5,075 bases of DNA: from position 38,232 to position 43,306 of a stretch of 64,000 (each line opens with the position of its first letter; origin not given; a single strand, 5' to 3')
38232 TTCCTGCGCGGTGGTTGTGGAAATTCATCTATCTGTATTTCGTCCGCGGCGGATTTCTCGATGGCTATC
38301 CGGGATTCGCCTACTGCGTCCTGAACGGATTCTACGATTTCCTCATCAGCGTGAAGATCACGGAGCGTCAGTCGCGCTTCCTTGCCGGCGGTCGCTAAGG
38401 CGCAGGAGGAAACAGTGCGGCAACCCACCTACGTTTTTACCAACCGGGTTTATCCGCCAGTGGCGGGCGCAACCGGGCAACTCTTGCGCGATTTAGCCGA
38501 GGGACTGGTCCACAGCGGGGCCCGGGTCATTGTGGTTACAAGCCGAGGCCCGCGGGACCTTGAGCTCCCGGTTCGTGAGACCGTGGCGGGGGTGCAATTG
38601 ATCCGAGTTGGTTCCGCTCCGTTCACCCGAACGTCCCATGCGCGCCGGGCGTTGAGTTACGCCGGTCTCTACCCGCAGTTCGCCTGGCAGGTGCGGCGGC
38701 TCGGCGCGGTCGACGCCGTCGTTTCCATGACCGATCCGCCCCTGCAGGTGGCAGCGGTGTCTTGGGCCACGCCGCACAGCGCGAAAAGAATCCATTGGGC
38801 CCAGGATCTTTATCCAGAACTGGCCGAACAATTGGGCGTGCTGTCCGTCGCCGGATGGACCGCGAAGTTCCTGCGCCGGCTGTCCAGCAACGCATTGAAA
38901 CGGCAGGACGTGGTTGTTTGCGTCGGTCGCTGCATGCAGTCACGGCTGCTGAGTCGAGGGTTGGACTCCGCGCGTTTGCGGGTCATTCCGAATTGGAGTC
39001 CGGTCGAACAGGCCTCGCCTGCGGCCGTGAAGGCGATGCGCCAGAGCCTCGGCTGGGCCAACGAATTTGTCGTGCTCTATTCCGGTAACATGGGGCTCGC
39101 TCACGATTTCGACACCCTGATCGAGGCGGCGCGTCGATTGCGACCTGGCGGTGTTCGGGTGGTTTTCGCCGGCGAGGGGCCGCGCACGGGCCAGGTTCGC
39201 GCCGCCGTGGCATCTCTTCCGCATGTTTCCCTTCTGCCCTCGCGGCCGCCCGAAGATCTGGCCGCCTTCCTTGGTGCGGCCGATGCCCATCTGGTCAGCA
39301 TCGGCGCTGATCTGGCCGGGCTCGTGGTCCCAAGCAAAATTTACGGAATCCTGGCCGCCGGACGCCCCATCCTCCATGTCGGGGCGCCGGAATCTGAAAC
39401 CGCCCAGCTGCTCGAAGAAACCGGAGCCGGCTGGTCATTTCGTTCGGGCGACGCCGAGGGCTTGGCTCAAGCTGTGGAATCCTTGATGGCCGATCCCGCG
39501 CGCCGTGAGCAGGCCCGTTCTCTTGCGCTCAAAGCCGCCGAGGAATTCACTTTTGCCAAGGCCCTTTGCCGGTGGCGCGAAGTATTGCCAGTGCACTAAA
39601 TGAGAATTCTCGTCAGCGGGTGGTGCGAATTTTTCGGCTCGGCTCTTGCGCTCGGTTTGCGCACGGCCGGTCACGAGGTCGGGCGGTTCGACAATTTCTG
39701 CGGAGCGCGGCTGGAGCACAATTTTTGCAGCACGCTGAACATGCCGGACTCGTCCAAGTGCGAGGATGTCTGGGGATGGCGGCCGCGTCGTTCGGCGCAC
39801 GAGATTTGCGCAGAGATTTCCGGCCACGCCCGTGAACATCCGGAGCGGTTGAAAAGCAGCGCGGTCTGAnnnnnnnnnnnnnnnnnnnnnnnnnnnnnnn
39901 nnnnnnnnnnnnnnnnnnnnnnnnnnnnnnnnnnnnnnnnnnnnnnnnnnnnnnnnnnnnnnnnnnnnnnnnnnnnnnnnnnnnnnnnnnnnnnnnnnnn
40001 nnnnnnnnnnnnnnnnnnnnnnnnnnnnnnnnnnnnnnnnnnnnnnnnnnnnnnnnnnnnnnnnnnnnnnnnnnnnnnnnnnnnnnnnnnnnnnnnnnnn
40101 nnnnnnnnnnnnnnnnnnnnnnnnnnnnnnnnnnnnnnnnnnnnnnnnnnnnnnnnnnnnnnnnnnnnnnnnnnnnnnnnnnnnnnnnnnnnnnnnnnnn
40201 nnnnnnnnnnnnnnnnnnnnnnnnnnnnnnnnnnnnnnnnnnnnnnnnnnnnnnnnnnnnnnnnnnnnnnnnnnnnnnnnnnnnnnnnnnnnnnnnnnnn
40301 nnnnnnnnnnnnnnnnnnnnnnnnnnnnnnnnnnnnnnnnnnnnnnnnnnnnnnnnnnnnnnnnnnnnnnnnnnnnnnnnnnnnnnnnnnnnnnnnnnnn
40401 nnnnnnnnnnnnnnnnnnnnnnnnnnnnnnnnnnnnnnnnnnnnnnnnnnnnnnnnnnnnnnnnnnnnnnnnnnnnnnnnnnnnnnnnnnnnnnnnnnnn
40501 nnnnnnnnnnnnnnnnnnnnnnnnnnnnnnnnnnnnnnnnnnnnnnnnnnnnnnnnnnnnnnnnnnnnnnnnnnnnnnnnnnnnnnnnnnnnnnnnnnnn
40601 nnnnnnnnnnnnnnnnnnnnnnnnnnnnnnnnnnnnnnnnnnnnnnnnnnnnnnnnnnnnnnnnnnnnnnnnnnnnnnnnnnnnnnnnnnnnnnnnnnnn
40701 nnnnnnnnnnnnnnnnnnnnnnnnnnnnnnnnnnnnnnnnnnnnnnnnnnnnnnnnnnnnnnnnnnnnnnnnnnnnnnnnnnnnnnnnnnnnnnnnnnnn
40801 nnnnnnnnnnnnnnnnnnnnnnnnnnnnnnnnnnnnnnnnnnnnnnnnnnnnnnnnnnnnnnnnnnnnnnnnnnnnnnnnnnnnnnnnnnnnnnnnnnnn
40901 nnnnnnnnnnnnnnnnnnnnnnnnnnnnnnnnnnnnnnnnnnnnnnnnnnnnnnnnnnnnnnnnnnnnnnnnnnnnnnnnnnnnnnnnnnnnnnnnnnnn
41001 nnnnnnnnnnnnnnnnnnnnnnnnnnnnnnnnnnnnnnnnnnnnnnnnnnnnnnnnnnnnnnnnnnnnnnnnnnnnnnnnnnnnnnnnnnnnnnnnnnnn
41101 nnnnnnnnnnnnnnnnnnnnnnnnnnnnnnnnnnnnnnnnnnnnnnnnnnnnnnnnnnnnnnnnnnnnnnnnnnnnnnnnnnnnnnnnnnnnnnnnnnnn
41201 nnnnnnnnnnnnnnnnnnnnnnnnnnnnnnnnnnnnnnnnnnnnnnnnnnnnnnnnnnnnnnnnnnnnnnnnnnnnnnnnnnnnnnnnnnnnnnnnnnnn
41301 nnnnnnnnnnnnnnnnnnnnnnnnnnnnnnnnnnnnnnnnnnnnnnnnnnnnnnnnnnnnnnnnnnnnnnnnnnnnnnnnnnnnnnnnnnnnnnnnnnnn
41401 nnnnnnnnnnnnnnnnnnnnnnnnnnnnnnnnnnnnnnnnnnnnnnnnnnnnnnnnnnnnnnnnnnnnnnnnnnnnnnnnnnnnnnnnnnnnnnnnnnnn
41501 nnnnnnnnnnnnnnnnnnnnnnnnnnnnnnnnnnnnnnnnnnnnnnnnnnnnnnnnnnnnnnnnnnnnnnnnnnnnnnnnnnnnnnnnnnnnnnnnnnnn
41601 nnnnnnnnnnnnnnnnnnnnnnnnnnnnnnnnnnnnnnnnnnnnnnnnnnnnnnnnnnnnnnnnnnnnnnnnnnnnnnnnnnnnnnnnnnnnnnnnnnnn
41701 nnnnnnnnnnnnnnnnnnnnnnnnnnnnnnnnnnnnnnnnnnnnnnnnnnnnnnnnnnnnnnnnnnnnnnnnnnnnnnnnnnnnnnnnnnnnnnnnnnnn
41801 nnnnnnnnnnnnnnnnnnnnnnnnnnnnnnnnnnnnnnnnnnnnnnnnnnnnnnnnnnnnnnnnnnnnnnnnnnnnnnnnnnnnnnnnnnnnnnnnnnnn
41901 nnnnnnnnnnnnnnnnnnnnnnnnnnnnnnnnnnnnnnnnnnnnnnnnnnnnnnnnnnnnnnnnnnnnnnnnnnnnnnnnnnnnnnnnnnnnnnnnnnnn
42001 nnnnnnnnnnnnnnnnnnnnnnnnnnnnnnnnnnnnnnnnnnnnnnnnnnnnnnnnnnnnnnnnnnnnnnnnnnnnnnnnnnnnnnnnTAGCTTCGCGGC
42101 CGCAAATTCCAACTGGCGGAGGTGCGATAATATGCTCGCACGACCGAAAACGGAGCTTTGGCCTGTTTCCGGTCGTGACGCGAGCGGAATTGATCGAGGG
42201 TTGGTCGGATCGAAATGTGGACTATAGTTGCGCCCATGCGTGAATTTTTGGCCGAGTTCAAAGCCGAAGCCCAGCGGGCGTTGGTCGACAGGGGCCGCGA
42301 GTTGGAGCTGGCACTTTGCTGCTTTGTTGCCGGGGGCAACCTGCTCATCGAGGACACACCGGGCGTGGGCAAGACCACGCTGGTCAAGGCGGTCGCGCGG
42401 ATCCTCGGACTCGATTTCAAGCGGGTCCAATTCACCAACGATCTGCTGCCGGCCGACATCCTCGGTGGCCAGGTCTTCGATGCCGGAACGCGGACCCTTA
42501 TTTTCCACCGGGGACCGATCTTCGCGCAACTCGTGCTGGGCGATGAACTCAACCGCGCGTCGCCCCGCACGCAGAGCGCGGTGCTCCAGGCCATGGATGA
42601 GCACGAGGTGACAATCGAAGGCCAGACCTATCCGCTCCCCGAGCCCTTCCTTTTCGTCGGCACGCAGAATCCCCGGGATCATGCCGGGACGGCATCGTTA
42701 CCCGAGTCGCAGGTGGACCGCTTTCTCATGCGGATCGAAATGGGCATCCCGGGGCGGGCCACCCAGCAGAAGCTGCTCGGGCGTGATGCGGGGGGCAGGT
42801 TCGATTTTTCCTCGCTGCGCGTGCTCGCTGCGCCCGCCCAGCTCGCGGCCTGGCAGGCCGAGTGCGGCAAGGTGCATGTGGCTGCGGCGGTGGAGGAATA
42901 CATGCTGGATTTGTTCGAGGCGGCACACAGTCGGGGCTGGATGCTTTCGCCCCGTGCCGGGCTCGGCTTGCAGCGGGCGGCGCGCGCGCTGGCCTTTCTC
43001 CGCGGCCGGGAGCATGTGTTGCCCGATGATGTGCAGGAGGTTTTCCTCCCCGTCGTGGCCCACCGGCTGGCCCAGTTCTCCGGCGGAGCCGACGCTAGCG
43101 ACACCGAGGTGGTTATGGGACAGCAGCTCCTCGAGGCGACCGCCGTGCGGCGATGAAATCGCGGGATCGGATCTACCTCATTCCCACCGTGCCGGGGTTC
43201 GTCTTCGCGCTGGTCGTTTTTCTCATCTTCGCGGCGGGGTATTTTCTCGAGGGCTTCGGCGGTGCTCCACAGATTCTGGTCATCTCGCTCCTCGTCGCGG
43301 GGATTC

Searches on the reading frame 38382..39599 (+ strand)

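Call 44: search_protein_families(library=pfam, proteins=[window:38382-39599:+], max_evalue=0.001)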
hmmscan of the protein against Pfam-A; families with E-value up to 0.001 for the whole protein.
window:38382-39599:+ (405 aa): 5 families
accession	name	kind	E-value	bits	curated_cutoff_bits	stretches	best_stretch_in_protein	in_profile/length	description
PF13579.12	Glyco_trans_4_4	-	2.2e-13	51.3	29.7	1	32-205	4-158/158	Glycosyl transferase 4-like domain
PF13439.12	Glyco_transf_4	-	7.6e-13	49.3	28.5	1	33-204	6-164/170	Glycosyltransferase Family 4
PF13692.12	Glyco_trans_1_4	-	9e-13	49.1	27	1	229-371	2-142/142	Glycosyl transferases group 1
PF00534.26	Glycos_transf_1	-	2.1e-09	37.6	26.4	1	219-379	5-166/172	Glycosyl transferases group 1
PF13524.12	Glyco_trans_1_2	-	5e-05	23.7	25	1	246-399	5-138/144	Glycosyl transferase-like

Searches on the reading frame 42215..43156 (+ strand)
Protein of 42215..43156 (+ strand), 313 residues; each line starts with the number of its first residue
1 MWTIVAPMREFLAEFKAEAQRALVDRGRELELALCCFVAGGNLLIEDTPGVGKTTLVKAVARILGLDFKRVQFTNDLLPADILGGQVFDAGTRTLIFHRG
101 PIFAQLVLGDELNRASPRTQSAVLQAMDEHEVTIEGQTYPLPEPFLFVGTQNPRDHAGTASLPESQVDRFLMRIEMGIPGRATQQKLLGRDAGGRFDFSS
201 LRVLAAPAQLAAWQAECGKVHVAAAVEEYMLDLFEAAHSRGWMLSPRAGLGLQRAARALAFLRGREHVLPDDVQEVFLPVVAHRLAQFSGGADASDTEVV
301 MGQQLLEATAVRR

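Call 50: search_protein_families(library=pfam, proteins=[window:42215-43156:+], max_evalue=0.001)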
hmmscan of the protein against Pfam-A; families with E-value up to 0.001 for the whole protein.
window:42215-43156:+ (313 aa): 5 families
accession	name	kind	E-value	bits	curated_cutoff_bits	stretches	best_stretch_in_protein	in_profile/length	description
PF07726.17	AAA_3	-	3.5e-54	182.7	27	1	43-172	2-131/131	ATPase family associated with various cellular activities (AAA)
PF17863.7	AAA_lid_2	-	4e-17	62.1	22.7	1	243-286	12-55/74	AAA lid domain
PF07728.20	AAA_5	-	3.9e-11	43.6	22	1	48-170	7-139/139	AAA domain (dynein-related subfamily)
PF20030.5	bpMoxR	-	2.7e-06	27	27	1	14-177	5-167/205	MoxR domain in the MoxR-vWA-beta-propeller ternary systems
PF00004.35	AAA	-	2.6e-05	25.1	21.2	1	48-77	6-35/131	ATPase family associated with various cellular activities (AAA)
